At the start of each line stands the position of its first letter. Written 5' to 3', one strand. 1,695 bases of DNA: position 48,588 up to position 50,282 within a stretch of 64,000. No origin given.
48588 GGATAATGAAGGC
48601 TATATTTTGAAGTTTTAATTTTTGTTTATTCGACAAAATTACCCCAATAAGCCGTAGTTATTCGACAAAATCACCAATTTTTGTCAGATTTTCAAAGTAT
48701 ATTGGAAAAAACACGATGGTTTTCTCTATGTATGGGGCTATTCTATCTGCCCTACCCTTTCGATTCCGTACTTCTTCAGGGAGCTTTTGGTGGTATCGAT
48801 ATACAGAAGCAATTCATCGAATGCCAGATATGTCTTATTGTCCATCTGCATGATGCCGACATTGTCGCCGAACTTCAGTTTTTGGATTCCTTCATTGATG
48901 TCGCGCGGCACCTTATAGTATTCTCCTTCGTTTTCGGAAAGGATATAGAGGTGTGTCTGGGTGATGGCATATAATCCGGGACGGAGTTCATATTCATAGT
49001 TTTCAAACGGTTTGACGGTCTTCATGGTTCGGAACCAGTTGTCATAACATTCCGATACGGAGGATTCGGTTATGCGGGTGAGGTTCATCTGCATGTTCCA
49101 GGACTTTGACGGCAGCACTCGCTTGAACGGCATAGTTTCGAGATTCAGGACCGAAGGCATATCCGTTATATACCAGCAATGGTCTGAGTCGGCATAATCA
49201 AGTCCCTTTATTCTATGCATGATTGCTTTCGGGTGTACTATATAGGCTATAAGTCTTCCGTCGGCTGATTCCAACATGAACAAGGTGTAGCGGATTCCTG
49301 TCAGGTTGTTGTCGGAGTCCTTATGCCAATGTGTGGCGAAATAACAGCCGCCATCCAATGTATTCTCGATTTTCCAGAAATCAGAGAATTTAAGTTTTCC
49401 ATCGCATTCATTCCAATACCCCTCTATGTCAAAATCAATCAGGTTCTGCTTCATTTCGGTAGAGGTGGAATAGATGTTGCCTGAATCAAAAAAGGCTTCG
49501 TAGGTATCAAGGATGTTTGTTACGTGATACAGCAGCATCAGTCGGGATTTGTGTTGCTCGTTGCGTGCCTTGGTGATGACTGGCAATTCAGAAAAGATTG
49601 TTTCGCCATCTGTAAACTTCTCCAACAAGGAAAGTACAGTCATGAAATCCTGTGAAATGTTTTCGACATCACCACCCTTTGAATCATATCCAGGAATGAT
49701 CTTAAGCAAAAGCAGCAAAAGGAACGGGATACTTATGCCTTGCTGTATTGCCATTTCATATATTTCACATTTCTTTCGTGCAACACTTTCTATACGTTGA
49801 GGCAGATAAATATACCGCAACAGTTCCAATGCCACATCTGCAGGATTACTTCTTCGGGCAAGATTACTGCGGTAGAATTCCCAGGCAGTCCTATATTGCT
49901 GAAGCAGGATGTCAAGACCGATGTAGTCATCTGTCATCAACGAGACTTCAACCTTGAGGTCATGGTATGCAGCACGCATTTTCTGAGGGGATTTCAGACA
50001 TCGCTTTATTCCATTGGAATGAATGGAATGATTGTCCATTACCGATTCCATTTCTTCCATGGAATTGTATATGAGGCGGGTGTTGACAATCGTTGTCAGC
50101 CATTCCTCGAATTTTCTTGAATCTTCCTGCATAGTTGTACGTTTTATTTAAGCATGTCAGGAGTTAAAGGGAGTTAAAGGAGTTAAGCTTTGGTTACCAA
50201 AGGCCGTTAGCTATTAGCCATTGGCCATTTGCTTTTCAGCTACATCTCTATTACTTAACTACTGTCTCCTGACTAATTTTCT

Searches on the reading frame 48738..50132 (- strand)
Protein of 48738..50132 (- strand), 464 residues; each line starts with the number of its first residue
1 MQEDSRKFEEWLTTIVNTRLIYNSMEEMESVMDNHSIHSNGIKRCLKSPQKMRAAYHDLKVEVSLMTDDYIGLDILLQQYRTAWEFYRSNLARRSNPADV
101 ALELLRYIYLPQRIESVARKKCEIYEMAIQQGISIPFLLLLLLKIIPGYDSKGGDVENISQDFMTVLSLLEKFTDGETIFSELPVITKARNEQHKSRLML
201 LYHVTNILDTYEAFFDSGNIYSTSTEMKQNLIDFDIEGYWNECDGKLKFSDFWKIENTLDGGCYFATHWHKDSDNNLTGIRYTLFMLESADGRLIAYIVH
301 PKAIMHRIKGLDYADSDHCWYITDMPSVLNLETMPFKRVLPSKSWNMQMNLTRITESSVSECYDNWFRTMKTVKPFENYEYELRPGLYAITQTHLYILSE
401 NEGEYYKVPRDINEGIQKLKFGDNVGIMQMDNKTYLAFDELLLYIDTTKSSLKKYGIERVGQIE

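Call 54: search_protein_families(library=pfam, proteins=[window:48738-50132:-], max_evalue=0.001)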
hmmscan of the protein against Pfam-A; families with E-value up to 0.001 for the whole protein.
window:48738-50132:- (464 aa): 0 families

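Call 56: search_protein_families(library=phrogs, proteins=[window:48738-50132:-], max_evalue=0.01)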
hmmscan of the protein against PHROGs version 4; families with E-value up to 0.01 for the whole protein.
window:48738-50132:- (464 aa): 0 families

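Call 57: search_protein_families(library=ncbifam, proteins=[window:48738-50132:-], max_evalue=0.01)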
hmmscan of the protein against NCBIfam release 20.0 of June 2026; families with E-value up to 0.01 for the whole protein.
window:48738-50132:- (464 aa): 0 families

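Call 75: find_homologous_proteins(query=window:48741-50132:-, max_evalue=0.00001)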
Query window:48741-50132:- (464 aa): 208 proteins with E <= 0.00001 among 4545 candidates; the best 120 are listed.
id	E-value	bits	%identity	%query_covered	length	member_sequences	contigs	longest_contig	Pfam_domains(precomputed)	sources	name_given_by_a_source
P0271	0.0e+0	1059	99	100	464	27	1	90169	-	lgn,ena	-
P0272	4.5e-190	650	59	100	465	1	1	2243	-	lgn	-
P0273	2.7e-175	602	56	100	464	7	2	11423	-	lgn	-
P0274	5.5e-174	597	55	100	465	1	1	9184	-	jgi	-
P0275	5.9e-173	594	53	100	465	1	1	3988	-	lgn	-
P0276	9.7e-173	593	52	100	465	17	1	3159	-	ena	-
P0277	9.9e-173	593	53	100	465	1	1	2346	-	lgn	-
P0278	3.6e-172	591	52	100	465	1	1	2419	-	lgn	-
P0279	3.6e-172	591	55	100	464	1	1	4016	-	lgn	-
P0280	4.4e-172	591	56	100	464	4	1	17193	-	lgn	-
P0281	4.9e-172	591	55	100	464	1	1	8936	-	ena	-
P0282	6.5e-172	590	53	100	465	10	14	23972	-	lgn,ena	-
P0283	7.2e-172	590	54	100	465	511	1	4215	-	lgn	-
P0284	1.4e-171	589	55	100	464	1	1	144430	-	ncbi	-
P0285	2.6e-171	588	55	100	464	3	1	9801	-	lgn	-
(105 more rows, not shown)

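Call 84: predict_structure(alignment_id=A9)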
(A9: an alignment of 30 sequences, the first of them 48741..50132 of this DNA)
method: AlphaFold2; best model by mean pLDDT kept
length: 464 residues; sequences in the alignment: 30
mean_pLDDT: 85.4   pTM: 0.56
mean pLDDT of the five models: 85.4, 84.2, 83.6, 83.2, 78.5
residues with pLDDT >= 90: 197; 70-90: 220; 50-70: 40; < 50: 7
segments of 3 or more residues with pLDDT < 50: 178-182
pLDDT, mean of each block of 10 residues (from residue 1): 71 89 85 62 72 87 83 89 94 86 85 68 88 93 91 82 90 62 69 90 84 62 80 94 89 92 94 93 90 88 83 80 89 86 82 94 94 92 91 93 93 86 91 90 90 93 86
secondary structure, 60 per line:
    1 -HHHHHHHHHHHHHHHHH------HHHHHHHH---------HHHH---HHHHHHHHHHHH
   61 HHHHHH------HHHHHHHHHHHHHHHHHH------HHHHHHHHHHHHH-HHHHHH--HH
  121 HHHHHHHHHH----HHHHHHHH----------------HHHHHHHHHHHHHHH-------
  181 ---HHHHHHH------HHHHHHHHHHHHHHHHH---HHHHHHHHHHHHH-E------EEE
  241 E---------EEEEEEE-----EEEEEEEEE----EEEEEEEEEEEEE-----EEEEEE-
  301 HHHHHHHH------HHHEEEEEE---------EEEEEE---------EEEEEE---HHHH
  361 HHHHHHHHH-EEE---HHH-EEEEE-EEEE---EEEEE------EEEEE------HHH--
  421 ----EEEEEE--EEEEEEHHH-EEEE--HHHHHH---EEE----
elements in order: H2-18 H25-32 H42-45 H49-66 H73-90 H97-109 H111-116 H119-130 H135-142 H159-173 H184-190 H197-213 H217-229 E238-241 E251-257 E263-271 E276-288 E294-299 H301-308 E318-323 E333-338 E348-353 H357-369 E371-373 E381-385 E387-390 E394-398 E405-409 E425-430 E433-438 E443-446 H449-454 E458-460

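Call 87: fold_search(model_id=the predicted structure, library=pdb)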
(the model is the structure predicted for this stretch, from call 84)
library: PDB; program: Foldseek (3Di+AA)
matches with E <= 10: 759; with E <= 0.001: 0
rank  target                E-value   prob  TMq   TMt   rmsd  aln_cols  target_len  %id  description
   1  1s2p_A                1.3e-02  0.72  0.14  0.27  12.7       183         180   12  The structure and refinement of apocrustacyanin C2 to 1.3A resolution and the search for differences between this prot (released 2004-03-02)
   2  1i4u_B                2.4e-02  0.63  0.14  0.27  12.6       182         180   12  THE C1 SUBUNIT OF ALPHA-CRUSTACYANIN (released 2001-09-19)
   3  5efv_A                3.0e-02  0.06  0.08  0.06  27.3       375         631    9  The host-recognition device of Staphylococcus aureus phage Phi11 (released 2016-05-25)
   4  4alo_A                3.5e-02  0.30  0.10  0.21  15.8       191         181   12  STRUCTURE AND PROPERTIES OF H1 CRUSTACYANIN FROM LOBSTER HOMARUS AMERICANUS (released 2012-08-08)
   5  1nty                  3.9e-02  0.10  0.10  0.13  21.6       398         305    8  Crystal structure of the first DH/PH domain of Trio to 1.7 A (released 2004-06-29)
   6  2ovd                  4.8e-02  0.35  0.10  0.23  14.1       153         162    8  Crystal Structure of Human Complement Protein C8gamma with Laurate (released 2007-05-22)
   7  2hzr                  5.1e-02  0.90  0.16  0.40  10.9       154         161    7  Crystal structure of human apolipoprotein D (ApoD) (released 2007-08-14)
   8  6rw8_A                5.7e-02  0.08  0.11  0.04  32.7       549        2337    9  Cryo-EM structure of Xenorhabdus nematophila XptA1 (released 2019-10-23)
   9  1i4u_A                6.0e-02  0.51  0.14  0.28  12.6       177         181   11  THE C1 SUBUNIT OF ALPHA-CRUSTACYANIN (released 2001-09-19)
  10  7a4v                  6.3e-02  0.08  0.08  0.07  28.4       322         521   13  Crystal structure of lid-truncated ADP-bound BiP in an oligomeric state (released 2020-12-16)
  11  4qqs_B                7.8e-02  0.11  0.09  0.12  16.1       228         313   12  Crystal structure of a thermostable family-43 glycoside hydrolase (released 2015-03-11)
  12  3mbt                  9.1e-02  0.93  0.17  0.47  10.6       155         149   10  Structure of monomeric Blc from E. coli (released 2010-12-08)
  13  1qwd_B                9.1e-02  0.91  0.17  0.41  10.8       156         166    8  CRYSTAL STRUCTURE OF A BACTERIAL LIPOCALIN, THE BLC GENE PRODUCT FROM E. COLI (released 2004-04-06)
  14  2aco_B                1.0e-01  0.87  0.16  0.40  10.9       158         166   11  Xray structure of Blc dimer in complex with vaccenic acid (released 2006-08-01)
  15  4qqs_A                1.1e-01  0.09  0.09  0.11  16.2       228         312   12  Crystal structure of a thermostable family-43 glycoside hydrolase (released 2015-03-11)
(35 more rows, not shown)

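Call 105: search_protein_families(library=padloc, proteins=[window:48741-50132:-], max_evalue=0.001)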
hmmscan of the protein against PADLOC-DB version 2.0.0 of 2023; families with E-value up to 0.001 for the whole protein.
window:48741-50132:- (464 aa): 0 families
